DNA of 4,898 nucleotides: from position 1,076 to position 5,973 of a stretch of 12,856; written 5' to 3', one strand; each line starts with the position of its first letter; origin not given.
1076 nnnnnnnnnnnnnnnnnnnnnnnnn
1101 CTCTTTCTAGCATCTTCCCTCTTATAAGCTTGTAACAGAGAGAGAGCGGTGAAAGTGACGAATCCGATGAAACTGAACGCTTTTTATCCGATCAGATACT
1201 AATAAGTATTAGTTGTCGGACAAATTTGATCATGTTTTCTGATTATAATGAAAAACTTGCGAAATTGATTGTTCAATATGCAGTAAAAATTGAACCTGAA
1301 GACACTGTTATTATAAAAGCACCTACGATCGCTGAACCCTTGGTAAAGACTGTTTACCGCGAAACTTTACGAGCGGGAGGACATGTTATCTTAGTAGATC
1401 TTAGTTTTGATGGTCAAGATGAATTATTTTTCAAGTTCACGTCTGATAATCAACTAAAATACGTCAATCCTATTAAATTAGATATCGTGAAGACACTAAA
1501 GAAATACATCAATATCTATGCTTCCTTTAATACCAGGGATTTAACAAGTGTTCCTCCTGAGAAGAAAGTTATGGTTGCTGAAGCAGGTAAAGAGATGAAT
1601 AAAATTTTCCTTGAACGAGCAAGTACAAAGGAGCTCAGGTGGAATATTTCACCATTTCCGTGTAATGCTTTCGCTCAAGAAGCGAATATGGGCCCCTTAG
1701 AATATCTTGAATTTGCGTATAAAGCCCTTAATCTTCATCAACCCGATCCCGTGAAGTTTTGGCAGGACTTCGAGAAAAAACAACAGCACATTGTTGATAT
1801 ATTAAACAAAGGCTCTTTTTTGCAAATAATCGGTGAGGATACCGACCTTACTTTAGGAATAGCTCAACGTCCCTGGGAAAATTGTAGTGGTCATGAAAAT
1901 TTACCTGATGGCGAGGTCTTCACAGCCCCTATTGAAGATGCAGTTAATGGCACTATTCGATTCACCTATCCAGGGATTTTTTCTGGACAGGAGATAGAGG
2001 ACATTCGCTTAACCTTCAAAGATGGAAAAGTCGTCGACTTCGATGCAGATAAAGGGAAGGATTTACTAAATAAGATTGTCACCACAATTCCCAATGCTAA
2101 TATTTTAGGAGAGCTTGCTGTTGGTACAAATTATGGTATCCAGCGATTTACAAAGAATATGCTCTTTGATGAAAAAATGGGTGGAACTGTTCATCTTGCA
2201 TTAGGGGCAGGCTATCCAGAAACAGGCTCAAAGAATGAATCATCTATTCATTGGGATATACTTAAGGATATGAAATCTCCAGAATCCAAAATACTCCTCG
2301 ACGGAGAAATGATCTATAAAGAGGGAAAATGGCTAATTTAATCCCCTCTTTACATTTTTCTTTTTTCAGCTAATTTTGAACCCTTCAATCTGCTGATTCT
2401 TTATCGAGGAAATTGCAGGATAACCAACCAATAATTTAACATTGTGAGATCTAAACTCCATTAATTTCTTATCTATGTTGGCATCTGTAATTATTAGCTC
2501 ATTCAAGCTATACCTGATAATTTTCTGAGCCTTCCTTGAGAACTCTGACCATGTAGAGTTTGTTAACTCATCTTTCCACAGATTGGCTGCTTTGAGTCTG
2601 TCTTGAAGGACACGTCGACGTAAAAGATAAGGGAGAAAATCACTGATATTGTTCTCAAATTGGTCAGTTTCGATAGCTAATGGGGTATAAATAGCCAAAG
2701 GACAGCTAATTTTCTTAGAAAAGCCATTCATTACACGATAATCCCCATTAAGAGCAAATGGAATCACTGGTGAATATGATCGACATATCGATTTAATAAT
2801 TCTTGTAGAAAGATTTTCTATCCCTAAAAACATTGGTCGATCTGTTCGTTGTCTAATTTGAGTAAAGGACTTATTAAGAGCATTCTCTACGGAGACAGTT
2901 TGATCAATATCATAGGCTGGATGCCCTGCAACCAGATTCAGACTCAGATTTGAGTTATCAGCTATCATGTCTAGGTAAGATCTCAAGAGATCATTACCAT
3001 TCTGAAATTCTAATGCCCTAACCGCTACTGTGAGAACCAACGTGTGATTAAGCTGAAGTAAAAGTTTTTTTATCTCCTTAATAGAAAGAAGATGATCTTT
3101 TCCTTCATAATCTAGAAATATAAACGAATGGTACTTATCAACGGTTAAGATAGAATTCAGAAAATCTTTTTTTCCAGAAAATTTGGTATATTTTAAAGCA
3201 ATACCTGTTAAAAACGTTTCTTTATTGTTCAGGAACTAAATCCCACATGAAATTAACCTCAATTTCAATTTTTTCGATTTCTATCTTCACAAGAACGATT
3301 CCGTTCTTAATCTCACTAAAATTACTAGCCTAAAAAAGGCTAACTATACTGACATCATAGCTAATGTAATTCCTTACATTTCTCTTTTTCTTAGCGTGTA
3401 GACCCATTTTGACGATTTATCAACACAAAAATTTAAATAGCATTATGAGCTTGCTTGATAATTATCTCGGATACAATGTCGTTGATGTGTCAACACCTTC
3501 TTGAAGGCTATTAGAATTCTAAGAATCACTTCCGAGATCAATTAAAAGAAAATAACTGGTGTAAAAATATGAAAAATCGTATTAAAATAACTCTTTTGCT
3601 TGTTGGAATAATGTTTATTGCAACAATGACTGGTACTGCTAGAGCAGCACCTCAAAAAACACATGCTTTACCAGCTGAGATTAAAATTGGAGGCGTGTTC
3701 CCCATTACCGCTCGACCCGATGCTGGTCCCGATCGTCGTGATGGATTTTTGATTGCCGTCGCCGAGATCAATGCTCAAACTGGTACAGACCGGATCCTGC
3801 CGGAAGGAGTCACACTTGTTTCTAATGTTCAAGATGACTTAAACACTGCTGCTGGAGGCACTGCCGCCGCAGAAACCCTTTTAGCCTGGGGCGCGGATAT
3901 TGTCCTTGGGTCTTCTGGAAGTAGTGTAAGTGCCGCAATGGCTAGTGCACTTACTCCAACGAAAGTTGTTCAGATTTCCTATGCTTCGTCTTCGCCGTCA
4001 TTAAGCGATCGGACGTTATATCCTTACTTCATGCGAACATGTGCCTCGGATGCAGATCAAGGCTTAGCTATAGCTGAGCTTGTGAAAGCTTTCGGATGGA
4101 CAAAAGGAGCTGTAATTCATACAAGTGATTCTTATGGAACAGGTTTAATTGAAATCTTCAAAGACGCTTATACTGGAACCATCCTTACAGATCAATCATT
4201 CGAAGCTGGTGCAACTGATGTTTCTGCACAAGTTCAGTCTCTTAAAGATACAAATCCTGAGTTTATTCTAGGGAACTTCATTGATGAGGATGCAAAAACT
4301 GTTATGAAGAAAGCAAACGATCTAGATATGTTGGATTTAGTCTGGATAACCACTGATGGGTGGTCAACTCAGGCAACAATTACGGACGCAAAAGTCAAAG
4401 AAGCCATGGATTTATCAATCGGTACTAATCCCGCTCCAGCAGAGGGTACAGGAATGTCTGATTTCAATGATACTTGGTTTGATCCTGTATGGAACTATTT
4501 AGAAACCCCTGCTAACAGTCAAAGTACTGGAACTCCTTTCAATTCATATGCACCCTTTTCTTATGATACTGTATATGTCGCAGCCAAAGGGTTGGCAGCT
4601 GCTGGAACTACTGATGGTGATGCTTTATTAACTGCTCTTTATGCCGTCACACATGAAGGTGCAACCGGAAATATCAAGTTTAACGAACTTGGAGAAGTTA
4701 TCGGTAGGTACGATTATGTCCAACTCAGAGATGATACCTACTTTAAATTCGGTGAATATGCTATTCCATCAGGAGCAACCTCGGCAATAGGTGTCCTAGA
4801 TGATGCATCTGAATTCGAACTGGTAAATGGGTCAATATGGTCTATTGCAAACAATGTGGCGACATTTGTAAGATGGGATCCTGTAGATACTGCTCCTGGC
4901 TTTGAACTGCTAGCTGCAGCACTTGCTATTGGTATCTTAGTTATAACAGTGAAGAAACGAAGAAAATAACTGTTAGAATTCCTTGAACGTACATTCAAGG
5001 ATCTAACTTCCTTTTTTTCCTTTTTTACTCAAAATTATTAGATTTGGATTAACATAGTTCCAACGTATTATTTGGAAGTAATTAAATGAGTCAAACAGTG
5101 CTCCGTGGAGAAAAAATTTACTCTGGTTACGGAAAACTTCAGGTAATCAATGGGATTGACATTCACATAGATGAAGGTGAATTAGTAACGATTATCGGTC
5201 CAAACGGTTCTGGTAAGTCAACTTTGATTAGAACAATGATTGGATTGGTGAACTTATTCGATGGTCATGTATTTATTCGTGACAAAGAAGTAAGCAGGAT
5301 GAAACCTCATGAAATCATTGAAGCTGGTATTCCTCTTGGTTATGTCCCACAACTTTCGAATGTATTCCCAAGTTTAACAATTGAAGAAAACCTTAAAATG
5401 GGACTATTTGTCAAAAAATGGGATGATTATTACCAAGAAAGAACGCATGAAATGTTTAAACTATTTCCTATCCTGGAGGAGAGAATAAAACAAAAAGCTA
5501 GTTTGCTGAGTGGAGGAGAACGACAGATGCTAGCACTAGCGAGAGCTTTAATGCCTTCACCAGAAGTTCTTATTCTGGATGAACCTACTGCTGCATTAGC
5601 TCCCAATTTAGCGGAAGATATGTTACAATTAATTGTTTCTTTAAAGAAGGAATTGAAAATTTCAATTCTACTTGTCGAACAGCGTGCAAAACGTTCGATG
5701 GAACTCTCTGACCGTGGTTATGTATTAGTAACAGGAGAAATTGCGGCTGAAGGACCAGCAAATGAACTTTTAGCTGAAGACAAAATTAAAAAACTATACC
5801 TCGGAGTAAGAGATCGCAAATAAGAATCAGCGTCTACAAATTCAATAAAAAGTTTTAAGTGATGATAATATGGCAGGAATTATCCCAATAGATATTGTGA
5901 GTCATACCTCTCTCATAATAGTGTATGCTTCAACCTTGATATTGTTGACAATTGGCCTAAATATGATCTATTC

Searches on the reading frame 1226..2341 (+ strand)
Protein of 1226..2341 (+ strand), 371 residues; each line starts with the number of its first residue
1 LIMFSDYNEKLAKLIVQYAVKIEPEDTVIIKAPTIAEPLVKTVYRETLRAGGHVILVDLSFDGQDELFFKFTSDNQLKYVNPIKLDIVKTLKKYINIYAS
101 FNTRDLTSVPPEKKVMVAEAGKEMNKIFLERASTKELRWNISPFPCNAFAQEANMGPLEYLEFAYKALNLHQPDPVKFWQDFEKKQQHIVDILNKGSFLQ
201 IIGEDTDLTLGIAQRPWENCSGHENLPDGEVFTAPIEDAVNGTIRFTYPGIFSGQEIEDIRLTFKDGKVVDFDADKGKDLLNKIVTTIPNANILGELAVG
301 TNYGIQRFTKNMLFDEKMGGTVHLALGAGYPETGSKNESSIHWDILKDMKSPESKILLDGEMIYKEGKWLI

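Call 5: search_protein_families(library=pfam, proteins=[window:1226-2341:+], max_evalue=0.001)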
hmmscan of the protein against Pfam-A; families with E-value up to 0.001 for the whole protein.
window:1226-2341:+ (371 aa): 1 family
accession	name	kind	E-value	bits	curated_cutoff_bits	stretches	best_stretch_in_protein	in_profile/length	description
PF02073.20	Peptidase_M29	-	1.6e-85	287.8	27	1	8-369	5-406/406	Thermophilic metalloprotease (M29)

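Call 6: search_protein_families(library=ncbifam, proteins=[window:1226-2341:+], max_evalue=0.001)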
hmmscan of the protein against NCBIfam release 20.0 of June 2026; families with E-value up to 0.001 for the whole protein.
window:1226-2341:+ (371 aa): 0 families

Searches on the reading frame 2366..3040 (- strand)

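Call 5: search_protein_families(library=pfam, proteins=[window:2366-3040:-], max_evalue=0.001)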
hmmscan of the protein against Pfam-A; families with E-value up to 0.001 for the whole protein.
window:2366-3040:- (224 aa): 1 family
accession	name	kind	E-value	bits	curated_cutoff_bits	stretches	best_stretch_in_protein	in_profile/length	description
PF24114.1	DUF7388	-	4.6e-05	23.5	27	1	2-210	55-246/251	Family of unknown function (DUF7388)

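Call 6: search_protein_families(library=ncbifam, proteins=[window:2366-3040:-], max_evalue=0.001)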
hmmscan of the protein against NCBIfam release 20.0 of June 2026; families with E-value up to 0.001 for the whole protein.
window:2366-3040:- (224 aa): 0 families

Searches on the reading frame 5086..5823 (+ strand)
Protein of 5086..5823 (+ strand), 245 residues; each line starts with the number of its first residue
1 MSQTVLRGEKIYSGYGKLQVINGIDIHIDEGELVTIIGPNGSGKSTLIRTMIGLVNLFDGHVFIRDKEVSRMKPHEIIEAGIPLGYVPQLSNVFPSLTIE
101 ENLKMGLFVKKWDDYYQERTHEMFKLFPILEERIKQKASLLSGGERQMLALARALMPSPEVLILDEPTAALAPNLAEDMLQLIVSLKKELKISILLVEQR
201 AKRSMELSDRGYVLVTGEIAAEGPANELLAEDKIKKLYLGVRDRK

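Call 5: search_protein_families(library=pfam, proteins=[window:5086-5823:+], max_evalue=0.001)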
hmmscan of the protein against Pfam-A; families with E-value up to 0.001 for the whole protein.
window:5086-5823:+ (245 aa): 6 families
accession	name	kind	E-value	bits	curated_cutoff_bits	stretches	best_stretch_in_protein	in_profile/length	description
PF00005.33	ABC_tran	-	1.2e-32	113.9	25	1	22-169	2-137/137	ABC transporter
PF13304.12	AAA_21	-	1.3e-09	39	27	1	35-71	3-43/304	AAA domain, putative AbiEii toxin, Type IV TA system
PF02463.25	SMC_N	-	1.2e-06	28.5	40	1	32-200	25-200/220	RecF/RecN/SMC N terminal domain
PF13555.12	AAA_29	-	5.8e-06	26.4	27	1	23-50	14-41/61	P-loop containing region of AAA domain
PF13401.12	AAA_22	-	3.7e-05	24.5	27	0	32-53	6-27/130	AAA domain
PF13175.12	AAA_15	-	9.1e-05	22.7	32.1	1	24-56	17-48/374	AAA ATPase domain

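Call 6: search_protein_families(library=ncbifam, proteins=[window:5086-5823:+], max_evalue=0.001)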
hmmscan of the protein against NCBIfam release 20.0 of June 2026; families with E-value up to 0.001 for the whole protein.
window:5086-5823:+ (245 aa): 190 families (the best 25 are shown)
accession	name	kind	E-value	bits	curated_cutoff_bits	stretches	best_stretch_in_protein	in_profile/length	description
TIGR03410.1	urea_trans_UrtE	equivalog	2.5e-61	207.1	285.8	1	9-236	4-226/230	urea ABC transporter ATP-binding subunit UrtE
NF008626.0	PRK11614.1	equivalog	4e-57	193.4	441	1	1-240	1-236/237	high-affinity branched-chain amino acid ABC transporter ATP-binding protein LivF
TIGR04406.1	LPS_export_lptB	equivalog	8.7e-49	166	240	1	6-241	2-235/239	LPS export ABC transporter ATP-binding protein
TIGR00968.1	3a0106s01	subfamily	2.3e-40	138.6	342.75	1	11-230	6-220/237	sulfate ABC transporter ATP-binding protein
TIGR03265.1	PhnT2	equivalog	4.5e-40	138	457.7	1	6-229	5-223/353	putative 2-aminoethylphosphonate ABC transporter ATP-binding protein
TIGR02211.1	LolD_lipo_ex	equivalog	8.4e-38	130.1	307.75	1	13-201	13-202/221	lipoprotein-releasing ABC transporter ATP-binding protein LolD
NF006987.0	PRK09452.1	equivalog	1e-37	129.7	482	1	3-231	15-238/378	spermidine/putrescine ABC transporter ATP-binding protein PotA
TIGR02315.1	ABC_phnC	equivalog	5.9e-37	127.4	266.1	1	9-238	5-242/243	phosphonate ABC transporter ATP-binding protein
TIGR02982.1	heterocyst_DevA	subfamily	5.9e-37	127.4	295.8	1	14-218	14-218/220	ABC exporter ATP-binding subunit, DevA family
TIGR00972.1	3a0107s01c2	equivalog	6.5e-37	127.2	343.2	1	9-235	5-237/248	phosphate ABC transporter ATP-binding protein PstB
NF040840.2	tungstate_WtpC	equivalog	2e-36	126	440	1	9-233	5-223/347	tungstate ABC transporter ATP-binding protein WtpC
NF043075.1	MMSYN1_0197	equivalog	2.1e-36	125.5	550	1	9-231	6-223/341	spermidine/putrescine ABC transporter ATP-binding protein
TIGR03411.1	urea_trans_UrtD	equivalog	2.8e-36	125.4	304.1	1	6-240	3-241/242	urea ABC transporter ATP-binding protein UrtD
NF008653.0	PRK11650.1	subfamily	4.1e-36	124.8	432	1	12-224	10-218/357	sn-glycerol-3-phosphate ABC transporter ATP-binding protein UgpC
TIGR01188.1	drrA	subfamily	1.2e-35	123.3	312.45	1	15-230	3-213/302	daunorubicin resistance ABC transporter, ATP-binding protein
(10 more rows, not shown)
